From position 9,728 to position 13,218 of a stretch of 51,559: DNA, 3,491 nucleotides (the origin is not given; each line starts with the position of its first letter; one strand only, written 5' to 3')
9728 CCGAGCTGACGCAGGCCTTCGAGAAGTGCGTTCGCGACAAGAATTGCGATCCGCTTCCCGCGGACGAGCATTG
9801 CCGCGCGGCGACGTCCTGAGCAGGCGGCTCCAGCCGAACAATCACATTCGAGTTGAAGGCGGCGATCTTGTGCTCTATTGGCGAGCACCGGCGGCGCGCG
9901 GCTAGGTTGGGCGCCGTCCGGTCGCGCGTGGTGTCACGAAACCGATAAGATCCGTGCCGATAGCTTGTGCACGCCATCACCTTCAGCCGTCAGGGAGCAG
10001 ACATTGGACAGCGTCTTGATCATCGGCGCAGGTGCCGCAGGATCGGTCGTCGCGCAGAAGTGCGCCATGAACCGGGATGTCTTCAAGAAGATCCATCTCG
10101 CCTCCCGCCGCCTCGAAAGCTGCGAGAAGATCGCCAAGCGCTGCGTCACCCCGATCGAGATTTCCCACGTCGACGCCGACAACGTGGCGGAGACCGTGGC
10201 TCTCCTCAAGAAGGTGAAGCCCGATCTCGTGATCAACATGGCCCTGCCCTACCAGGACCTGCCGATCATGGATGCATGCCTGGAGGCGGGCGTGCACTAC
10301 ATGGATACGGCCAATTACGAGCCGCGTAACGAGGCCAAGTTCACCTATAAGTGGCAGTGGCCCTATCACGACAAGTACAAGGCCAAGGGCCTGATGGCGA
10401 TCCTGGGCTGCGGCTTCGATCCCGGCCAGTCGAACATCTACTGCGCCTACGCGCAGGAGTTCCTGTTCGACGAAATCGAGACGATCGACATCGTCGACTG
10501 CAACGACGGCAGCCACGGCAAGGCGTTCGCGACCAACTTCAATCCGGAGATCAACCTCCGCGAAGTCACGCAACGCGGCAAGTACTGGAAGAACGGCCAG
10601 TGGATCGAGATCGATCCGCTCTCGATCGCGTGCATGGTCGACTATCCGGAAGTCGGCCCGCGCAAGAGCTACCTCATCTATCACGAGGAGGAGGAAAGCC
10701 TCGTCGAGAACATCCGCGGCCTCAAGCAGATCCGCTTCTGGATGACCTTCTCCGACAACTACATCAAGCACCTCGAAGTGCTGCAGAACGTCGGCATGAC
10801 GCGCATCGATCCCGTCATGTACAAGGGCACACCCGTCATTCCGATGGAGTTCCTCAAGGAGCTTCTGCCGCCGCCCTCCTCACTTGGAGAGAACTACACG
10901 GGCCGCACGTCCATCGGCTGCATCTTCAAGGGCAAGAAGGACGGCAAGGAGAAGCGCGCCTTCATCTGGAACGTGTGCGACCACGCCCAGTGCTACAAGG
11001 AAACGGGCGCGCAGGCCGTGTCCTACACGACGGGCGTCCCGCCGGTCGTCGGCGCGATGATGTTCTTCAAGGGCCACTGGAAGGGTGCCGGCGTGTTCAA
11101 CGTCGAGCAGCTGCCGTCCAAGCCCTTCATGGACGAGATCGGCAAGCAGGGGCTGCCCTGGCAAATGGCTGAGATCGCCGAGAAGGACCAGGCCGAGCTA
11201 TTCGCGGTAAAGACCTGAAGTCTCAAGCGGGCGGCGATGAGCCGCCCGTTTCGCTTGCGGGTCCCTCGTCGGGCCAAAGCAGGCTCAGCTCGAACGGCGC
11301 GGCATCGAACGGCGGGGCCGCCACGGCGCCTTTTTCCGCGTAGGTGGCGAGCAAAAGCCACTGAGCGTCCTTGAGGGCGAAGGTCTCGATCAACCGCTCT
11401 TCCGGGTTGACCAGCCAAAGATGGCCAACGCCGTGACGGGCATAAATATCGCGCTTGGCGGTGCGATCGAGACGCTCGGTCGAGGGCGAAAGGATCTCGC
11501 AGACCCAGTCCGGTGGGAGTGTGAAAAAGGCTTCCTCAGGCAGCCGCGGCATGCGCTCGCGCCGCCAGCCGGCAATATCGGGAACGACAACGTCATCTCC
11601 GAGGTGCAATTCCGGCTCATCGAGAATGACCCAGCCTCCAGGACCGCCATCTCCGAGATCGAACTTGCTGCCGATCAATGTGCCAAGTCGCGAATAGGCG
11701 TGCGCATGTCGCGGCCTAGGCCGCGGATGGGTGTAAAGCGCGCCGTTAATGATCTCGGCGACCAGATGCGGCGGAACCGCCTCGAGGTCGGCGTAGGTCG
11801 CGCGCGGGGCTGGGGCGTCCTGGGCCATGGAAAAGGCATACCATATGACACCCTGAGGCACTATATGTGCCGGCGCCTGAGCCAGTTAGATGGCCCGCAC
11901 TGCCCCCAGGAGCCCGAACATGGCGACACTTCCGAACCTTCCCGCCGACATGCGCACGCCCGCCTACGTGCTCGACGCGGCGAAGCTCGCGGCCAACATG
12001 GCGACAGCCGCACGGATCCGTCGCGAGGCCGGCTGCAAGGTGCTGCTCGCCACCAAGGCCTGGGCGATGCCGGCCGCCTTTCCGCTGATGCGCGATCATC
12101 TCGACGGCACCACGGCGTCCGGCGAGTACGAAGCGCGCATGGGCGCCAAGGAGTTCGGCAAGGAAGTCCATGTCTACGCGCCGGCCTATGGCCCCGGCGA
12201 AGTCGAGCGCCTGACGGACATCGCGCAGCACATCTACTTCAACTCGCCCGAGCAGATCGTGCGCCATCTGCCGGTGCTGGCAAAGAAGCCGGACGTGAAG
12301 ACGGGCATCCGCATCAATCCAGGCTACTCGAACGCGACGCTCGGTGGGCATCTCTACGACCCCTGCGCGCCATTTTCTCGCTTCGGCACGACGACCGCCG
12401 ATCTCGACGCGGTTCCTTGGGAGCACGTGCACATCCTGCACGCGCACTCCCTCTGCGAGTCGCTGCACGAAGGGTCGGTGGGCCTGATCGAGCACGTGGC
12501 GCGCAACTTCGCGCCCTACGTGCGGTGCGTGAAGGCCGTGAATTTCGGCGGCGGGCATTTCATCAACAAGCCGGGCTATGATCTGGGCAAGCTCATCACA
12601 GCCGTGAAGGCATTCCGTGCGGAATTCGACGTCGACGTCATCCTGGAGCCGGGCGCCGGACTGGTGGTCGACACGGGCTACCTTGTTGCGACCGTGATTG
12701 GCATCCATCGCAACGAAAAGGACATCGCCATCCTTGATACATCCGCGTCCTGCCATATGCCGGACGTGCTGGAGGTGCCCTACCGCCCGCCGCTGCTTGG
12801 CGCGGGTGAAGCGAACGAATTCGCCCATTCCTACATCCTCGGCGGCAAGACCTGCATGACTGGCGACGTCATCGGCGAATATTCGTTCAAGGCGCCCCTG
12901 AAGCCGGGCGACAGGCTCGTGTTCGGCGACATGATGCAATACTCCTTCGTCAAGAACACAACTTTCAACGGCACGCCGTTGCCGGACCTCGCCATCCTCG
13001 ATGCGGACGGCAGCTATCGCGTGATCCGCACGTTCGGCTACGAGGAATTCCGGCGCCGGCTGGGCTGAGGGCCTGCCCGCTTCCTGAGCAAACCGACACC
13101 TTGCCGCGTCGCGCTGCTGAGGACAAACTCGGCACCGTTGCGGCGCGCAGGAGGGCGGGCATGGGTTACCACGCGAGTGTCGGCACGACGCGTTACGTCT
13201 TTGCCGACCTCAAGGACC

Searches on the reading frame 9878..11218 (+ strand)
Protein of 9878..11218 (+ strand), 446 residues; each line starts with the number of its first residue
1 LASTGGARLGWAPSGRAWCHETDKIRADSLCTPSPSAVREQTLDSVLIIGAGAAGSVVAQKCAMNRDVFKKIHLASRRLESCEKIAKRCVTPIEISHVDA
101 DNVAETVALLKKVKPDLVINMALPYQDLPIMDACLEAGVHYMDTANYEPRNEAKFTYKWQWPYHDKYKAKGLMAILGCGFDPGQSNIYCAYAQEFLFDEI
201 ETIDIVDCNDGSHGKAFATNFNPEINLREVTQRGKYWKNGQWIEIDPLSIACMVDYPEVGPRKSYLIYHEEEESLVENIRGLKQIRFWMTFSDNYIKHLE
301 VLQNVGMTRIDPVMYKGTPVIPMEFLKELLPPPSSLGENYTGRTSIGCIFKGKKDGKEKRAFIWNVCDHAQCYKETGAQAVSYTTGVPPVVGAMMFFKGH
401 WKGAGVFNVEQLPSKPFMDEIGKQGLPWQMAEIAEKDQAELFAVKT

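Call 32: search_protein_families(library=pfam, proteins=[window:9878-11218:+], max_evalue=0.001)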
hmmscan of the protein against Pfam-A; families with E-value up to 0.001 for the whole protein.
window:9878-11218:+ (446 aa): 3 families
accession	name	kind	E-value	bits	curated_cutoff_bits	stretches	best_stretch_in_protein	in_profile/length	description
PF16653.10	Sacchrp_dh_C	-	9e-43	147.7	31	1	179-426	1-265/265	Saccharopine dehydrogenase C-terminal domain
PF03435.24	Sacchrp_dh_NADP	-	5.7e-33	114.4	25.1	1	46-175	1-129/129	Saccharopine dehydrogenase NADP binding domain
PF01408.29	GFO_IDH_MocA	-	0.00098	20.2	24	0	46-141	3-89/120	Oxidoreductase family, NAD-binding Rossmann fold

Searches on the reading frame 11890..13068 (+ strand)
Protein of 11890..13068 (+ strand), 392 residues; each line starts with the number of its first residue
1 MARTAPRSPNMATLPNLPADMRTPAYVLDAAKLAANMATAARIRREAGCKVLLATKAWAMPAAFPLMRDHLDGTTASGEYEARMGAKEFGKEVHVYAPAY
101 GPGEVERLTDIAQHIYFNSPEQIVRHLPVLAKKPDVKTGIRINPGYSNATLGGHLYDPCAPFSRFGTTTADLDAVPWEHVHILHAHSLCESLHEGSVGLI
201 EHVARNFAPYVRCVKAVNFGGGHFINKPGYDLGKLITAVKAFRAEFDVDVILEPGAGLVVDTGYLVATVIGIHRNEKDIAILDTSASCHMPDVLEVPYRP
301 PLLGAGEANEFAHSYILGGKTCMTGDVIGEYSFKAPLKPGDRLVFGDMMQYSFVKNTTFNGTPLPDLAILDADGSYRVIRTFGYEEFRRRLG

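Call 31: search_protein_families(library=pfam, proteins=[window:11890-13068:+], max_evalue=0.001)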
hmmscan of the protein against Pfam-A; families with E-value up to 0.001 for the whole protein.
window:11890-13068:+ (392 aa): 1 family
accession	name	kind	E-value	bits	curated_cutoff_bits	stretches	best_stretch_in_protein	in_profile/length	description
PF00278.28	Orn_DAP_Arg_deC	-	2.2e-11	44.3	23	1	123-348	5-94/95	Pyridoxal-dependent decarboxylase, C-terminal sheet domain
